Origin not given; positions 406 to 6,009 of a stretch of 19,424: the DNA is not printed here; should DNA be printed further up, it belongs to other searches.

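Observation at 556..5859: Giant protein architecture: a single catalytic AAA_5 module buried at residues ~1260-1480 between a long coiled coil and a helical C-terminal region.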

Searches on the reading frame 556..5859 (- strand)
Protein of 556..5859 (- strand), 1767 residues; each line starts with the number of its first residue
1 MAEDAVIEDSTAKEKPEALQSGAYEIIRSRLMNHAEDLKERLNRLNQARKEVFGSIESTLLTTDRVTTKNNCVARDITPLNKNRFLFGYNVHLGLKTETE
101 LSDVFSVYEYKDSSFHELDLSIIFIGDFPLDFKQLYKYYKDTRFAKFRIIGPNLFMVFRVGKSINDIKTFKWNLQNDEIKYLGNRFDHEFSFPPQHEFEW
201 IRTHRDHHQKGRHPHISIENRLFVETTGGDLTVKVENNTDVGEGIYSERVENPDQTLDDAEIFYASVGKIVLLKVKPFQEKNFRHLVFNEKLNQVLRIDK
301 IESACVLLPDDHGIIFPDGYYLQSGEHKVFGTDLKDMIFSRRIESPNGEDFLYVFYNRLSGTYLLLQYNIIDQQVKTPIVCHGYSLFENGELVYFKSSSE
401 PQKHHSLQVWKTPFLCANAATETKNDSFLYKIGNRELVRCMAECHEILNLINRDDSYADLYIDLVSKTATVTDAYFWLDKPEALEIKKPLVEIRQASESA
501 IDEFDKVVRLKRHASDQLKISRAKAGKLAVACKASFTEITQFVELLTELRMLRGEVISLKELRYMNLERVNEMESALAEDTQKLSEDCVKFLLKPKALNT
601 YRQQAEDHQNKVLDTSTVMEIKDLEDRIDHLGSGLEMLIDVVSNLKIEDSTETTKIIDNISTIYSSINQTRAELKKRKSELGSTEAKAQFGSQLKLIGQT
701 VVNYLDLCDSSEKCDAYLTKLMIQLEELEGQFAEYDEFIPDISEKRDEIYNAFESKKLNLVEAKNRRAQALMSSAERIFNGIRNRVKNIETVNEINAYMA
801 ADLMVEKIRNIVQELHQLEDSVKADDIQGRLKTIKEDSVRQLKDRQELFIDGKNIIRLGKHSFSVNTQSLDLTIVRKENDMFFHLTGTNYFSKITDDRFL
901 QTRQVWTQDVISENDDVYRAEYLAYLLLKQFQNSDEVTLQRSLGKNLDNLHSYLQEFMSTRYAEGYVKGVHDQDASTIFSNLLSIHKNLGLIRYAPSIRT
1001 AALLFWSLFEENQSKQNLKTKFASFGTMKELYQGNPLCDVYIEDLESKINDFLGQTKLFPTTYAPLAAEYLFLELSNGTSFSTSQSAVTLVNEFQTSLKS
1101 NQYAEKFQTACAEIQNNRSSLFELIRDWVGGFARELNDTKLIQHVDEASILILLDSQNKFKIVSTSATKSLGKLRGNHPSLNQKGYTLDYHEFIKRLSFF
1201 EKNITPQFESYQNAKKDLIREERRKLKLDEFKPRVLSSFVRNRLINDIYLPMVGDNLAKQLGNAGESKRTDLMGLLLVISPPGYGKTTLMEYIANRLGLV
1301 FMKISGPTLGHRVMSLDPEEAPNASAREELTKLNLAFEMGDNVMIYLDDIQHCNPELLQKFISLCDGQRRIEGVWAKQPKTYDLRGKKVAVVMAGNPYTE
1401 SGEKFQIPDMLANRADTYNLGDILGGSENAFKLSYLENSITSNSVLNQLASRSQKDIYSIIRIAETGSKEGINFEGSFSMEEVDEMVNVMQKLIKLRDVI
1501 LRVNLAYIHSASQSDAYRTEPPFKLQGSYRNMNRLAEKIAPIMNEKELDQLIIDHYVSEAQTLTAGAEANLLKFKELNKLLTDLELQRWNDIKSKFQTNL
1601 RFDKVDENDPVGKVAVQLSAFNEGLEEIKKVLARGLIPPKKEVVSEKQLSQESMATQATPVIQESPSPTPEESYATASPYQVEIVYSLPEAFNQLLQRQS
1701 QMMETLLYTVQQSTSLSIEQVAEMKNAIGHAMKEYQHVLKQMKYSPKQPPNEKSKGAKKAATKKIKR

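Call 5: search_protein_families(library=pfam, proteins=[window:556-5859:-], max_evalue=0.01)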
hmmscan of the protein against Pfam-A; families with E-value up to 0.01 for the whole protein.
window:556-5859:- (1767 aa): 6 families
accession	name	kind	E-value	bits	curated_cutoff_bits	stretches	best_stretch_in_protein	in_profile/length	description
PF12458.13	DUF3686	-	2.8e-185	616.5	25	1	37-476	1-448/448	ATPase involved in DNA repair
PF25472.1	DUF7902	-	1.4e-26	92.9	26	1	596-679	1-84/85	Domain of unknown function (DUF7902)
PF07728.20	AAA_5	-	9.3e-07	29.4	22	1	1277-1401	3-127/139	AAA domain (dynein-related subfamily)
PF00004.35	AAA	-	1.5e-06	29.1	21.2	1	1276-1396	1-109/131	ATPase family associated with various cellular activities (AAA)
PF13401.12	AAA_22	-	7.5e-05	23.5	27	1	1274-1367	6-110/130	AAA domain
PF05496.18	RuvB_N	-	0.00022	21.5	27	1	1267-1311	27-71/159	Holliday junction DNA helicase RuvB P-loop domain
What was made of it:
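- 4627..5685 (-): Beta-rich domain, residues 59-411, with about 26 strands. It is the core of Pfam DUF3686 (Pfam match 37-476) and looks like a divergent beta-propeller. Pfam E 2.8e-185 (call 5).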

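Call 6: search_protein_families(library=ncbifam, proteins=[window:556-5859:-], max_evalue=0.01)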
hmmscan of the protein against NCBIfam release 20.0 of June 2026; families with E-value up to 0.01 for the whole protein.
window:556-5859:- (1767 aa): 2 families
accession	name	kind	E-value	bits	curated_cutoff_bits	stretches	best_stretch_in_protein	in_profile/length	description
NF000868.0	PRK00080.1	equivalog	0.00018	20.5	282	1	1267-1310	45-88/330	Holliday junction branch migration DNA helicase RuvB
TIGR00635.1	ruvB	equivalog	0.00072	18.7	299.05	1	1267-1310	24-67/305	Holliday junction branch migration DNA helicase RuvB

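Call 7: search_protein_families(library=padloc, proteins=[window:556-5859:-], max_evalue=0.01)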
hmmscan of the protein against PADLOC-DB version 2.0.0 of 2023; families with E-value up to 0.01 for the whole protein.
window:556-5859:- (1767 aa): 1 family
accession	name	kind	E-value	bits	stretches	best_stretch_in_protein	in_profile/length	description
PDLC04140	mad8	-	0.0036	14.9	1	1272-1335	26-70/314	mads_8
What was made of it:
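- There is one marginal PADLOC hit to the P-loop only (mad8, E 0.0036, call 7).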

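Call 8: search_solved_structures(query=window:556-5859:-, max_evalue=1)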
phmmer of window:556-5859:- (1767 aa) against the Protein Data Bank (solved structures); distinct sequences matched with E-value up to 1: 93 (the best 60 are shown).
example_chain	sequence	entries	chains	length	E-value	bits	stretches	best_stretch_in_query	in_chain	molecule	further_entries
9bji_A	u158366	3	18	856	0.0016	19.1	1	1276-1311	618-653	Nuclear valosin-containing protein-like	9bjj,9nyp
5vc7_A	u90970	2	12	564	0.0024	18.5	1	1275-1368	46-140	VCP-like ATPase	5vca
9dx3_A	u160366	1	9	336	0.0027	18.3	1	1267-1310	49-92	Holliday junction branch migration complex subunit RuvB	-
9dx4_A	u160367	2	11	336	0.0028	18.3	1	1267-1309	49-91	Holliday junction branch migration complex subunit RuvB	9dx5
7swl_A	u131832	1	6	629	0.0028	18.3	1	1242-1309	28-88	Rix7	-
7t3i_A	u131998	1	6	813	0.0042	17.7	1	1242-1309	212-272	Rix7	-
6mat_A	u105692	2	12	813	0.0042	17.7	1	1242-1309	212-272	Rix7 mutant | Rix7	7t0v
5g4g_A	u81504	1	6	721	0.0046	17.6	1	1275-1368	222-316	VCP-LIKE ATPASE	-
7wub_C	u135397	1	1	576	0.0047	17.6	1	1276-1314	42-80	Transitional endoplasmic reticulum ATPase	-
7wub_D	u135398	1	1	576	0.0047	17.6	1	1276-1314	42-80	Transitional endoplasmic reticulum ATPase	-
5g4f_A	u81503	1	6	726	0.0047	17.6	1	1275-1368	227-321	VCP-LIKE ATPASE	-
6mck_A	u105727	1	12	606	0.0053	17.4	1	1276-1314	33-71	Transitional endoplasmic reticulum ATPase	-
6chs_H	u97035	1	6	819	0.0063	17.1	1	1275-1344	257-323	Putative cell division control protein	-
7rlj_A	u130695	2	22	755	0.009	16.6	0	1276-1314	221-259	Transitional endoplasmic reticulum ATPase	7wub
8yka_A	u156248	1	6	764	0.0093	16.6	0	1276-1314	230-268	Transitional endoplasmic reticulum ATPase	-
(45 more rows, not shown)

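Call 11: find_homologous_proteins(query=window:556-5859:-, max_evalue=0.00001)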
Query window:556-5859:- (1767 aa): 6075 proteins with E <= 0.00001 among 8000 candidates; the best 120 are listed.
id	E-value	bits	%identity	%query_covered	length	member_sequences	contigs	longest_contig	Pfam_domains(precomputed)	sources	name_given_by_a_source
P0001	0.0e+0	3956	100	100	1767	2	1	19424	PF12458.14,PF00004.36,PF07728.21,PF25472.2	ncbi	ncbi:MAG: DNA repair ATPase [Verrucomicrobiota bacterium]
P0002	0.0e+0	2438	61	98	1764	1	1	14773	PF12458.14,PF00004.36,PF25472.2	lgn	-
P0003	0.0e+0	2137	54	98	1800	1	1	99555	PF12458.14,PF00004.36,PF25472.2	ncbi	-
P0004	0.0e+0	2127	56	93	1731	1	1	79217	PF12458.14,PF00004.36,PF13401.13,PF25472.2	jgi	jgi:hypothetical protein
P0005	0.0e+0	2102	53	99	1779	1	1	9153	PF12458.14,PF00004.36,PF07728.21,PF25472.2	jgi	jgi:hypothetical protein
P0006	0.0e+0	2096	56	92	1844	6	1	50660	PF13606.13,PF13857.13,PF12796.14,PF12458.14,PF00023.37,PF00004.36,PF13637.13,PF07728.21,PF25472.2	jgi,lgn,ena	-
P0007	0.0e+0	2092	56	94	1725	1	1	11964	PF12458.14,PF00004.36,PF07728.21,PF25472.2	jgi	jgi:hypothetical protein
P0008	0.0e+0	2090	55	93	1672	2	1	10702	PF12458.14,PF00004.36,PF13401.13,PF05496.19,PF07728.21,PF25472.2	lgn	-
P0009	0.0e+0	2089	56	92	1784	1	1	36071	PF12458.14,PF00004.36,PF13401.13,PF05496.19,PF07728.21,PF25472.2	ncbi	ncbi:MAG: DNA repair ATPase [Verrucomicrobiota bacterium]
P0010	0.0e+0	2089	55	92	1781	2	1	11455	PF12458.14,PF00004.36,PF13401.13,PF07728.21,PF25472.2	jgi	jgi:hypothetical protein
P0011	0.0e+0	2084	55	93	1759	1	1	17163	PF12458.14,PF00004.36,PF13401.13,PF25472.2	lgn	-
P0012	0.0e+0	2083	56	92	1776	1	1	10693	PF12458.14,PF00004.36,PF05496.19,PF07728.21,PF25472.2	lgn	-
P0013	0.0e+0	2082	56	93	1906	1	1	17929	PF13606.13,PF13857.13,PF12796.14,PF12458.14,PF00023.37,PF00004.36,PF13637.13,PF13401.13,PF25472.2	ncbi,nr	ncbi:DNA repair ATPase [Desulfobacterales bacterium HSG16]|nr:DNA repair ATPase [Desulfobacterales b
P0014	0.0e+0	2072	55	93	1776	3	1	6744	PF12458.14,PF00004.36,PF13401.13,PF07728.21,PF25472.2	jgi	jgi:hypothetical protein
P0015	0.0e+0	2072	55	93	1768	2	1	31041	PF12458.14,PF00004.36,PF13401.13,PF25472.2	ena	-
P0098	0.0e+0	2023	51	98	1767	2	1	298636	PF12458.14,PF00004.36,PF13401.13,PF25472.2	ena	-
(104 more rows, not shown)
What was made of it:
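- Checked: It is 100% identical to an NCBI protein, and more than 6000 homologue clusters align over its full length (call 11).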

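Call 15: find_related_loci(query=window:556-5859:-, collection=genome_contigs, flank=10000)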
Query window:556-5859:- (1767 aa) in genome_contigs; peptide patterns used: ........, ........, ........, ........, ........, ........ (x = any residue, [..] = any of these).
600 stretches matched a pattern (row limit reached: there are more); 562 encode a relative of the query (tblastn E <= 1e-3); the best 80 are kept; 80 distinct loci.
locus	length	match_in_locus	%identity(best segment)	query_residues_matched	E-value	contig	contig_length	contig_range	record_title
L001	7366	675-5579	54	1-1636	0e+0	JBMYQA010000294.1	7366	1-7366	MAG: Flammeovirgaceae bacterium isolate ME_XS_2305_bin_46 ME_XS_2305_bin_46_337, whole genome shotgun sequence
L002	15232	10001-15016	54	1-1636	0e+0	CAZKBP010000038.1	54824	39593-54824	MAG TPA_asm: uncultured Cytophagaceae bacterium isolate SRP128890_co1_134 genome assembly, contig: NODE_1026_length_5482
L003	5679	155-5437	50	1-1747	0e+0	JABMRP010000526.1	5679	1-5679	MAG: Planctomycetota bacterium isolate bin.375 k141_2453982, whole genome shotgun sequence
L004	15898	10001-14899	54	4-1636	0e+0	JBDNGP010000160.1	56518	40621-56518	MAG: Verrucomicrobiota bacterium isolate concoct.203.ELB k141_587203, whole genome shotgun sequence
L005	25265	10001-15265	51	19-1743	0e+0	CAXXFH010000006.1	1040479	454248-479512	MAG: Thermoguttaceae bacterium isolate 312aca04-849c-440b-8203-9b7a9de13541 genome assembly, contig: contig_6, whole gen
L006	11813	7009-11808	55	10-1599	0e+0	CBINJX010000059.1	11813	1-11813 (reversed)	MAG TPA_asm: uncultured Verrucomicrobiales bacterium isolate SRR16817047_binner12_Refined_46 genome assembly, contig: ER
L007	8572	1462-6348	54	11-1630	0e+0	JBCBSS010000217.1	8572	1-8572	MAG: Bacteroidota bacterium isolate J06638_29 NODE_217_length_8572_cov_9.057092, whole genome shotgun sequence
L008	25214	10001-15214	51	1-1723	0e+0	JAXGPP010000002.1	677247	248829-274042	MAG: Thermoguttaceae bacterium isolate AnMBR.bin305 bin305_2, whole genome shotgun sequence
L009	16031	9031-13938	53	19-1662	0e+0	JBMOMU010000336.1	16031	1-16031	MAG: Planctomycetota bacterium isolate Betzabe_MAG058 MAG058_336, whole genome shotgun sequence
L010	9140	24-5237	51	1-1723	0e+0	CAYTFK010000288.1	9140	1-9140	MAG TPA_asm: uncultured Planctomycetaceae bacterium isolate binchicken_co43_353 genome assembly, contig: NODE_13567_leng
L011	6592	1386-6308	53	19-1660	0e+0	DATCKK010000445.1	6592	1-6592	MAG TPA_asm: Cytophagaceae bacterium isolate SMAG_U7094 k141_312841, whole genome shotgun sequence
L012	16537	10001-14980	53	2-1636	0e+0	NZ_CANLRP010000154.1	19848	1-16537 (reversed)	Uncultured Microscilla sp. isolate N.fasta NODE_154, whole genome shotgun sequence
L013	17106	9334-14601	50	19-1764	0e+0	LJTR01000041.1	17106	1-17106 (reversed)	MAG: Phycisphaerae bacterium SG8_4 WOR_8-12_3529, whole genome shotgun sequence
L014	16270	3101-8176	51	18-1680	0e+0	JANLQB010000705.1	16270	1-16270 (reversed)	MAG: Verrucomicrobiota bacterium isolate OTE_38_metabat_259 OTE_38_k141_75801, whole genome shotgun sequence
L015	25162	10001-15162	54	8-1710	0e+0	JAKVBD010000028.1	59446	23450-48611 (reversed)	MAG: Lentisphaerales bacterium isolate ALOHA_ZT_19 ZT-Lentisphaerales-1_28, whole genome shotgun sequence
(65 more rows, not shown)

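Call 84: search_dna_similar(query=window:559-5859:-, collection=plasmids, mode=protein, max_evalue=1e-10, max_rows=15)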
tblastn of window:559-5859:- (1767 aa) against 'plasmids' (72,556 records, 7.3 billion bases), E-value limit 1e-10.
Records with a match: 13; places in all: 13; records where one place covers at least 80% of the query: 13.
Best place of each record, by identity: <60% 13.
By first word of the organism name: Streptomyces 3; Proteus 2; Deinococcus 2; Hymenobacter 1; Pseudomonas 1; Nonomuraea 1; Halomonas 1; Photobacterium 1; Vibrio 1.
By predicted mobility (MOB-suite, as given by PLSDB): non-mobilizable 10; mobilizable 3.
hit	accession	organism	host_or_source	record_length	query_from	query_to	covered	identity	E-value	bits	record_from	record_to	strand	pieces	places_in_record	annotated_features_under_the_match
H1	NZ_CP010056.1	Hymenobacter sp. DG25B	single cell,soil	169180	10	1634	92%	50.2%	0e+0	1721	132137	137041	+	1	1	DNA repair ATPase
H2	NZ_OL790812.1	Proteus mirabilis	-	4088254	20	1629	91%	42.9%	0e+0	1315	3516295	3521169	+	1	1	none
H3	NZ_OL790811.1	Proteus mirabilis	-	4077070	20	1629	91%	42.9%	0e+0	1315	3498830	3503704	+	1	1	none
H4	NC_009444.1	Pseudomonas fluorescens SBW25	-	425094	20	1668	93%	40.6%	0e+0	1257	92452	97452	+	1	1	DNA repair ATPase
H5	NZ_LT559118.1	Nonomuraea gerenzanensis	-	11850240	16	1678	94%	40.2%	0e+0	1263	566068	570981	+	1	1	none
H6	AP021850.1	Deinococcus grandis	-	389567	1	1628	92%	38.9%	0e+0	1178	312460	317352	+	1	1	hypothetical protein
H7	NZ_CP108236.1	Streptomyces sp. NBC_00080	-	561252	18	1638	92%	39.0%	0e+0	1222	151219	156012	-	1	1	DNA repair ATPase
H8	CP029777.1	Deinococcus actinosclerus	mixed culture,wastewater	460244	1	1628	92%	38.7%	0e+0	1142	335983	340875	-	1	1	DNA repair protein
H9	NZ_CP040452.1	Halomonas sp. PA16-9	-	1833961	20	1631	91%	39.1%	0e+0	1215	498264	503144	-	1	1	none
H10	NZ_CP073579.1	Photobacterium sp. GJ3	-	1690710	20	1623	91%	38.7%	0e+0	1140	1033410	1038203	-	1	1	record has no annotation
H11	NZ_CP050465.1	Vibrio campbellii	single cell,seawater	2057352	21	1623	91%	37.9%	0e+0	1129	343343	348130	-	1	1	none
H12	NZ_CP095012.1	Streptomyces sp. 2P-4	cell culture,mudflats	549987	10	1596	90%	35.7%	0e+0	964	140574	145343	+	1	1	DNA repair ATPase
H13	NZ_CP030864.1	Streptomyces globosus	cell culture,environment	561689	10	1596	90%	35.6%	0e+0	966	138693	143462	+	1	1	DNA repair ATPase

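Call 85: search_dna_similar(query=window:559-5859:-, collection=phages, mode=protein, max_evalue=1e-10, max_rows=10)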
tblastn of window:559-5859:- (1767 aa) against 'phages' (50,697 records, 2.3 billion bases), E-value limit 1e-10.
No match.
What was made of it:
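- There is no homologue in 50,697 phage records, and homologues occur in only 13 of 72,556 plasmid records, which are megaplasmids, chromids or chromosome-sized records filed as plasmids (calls 84, 85).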
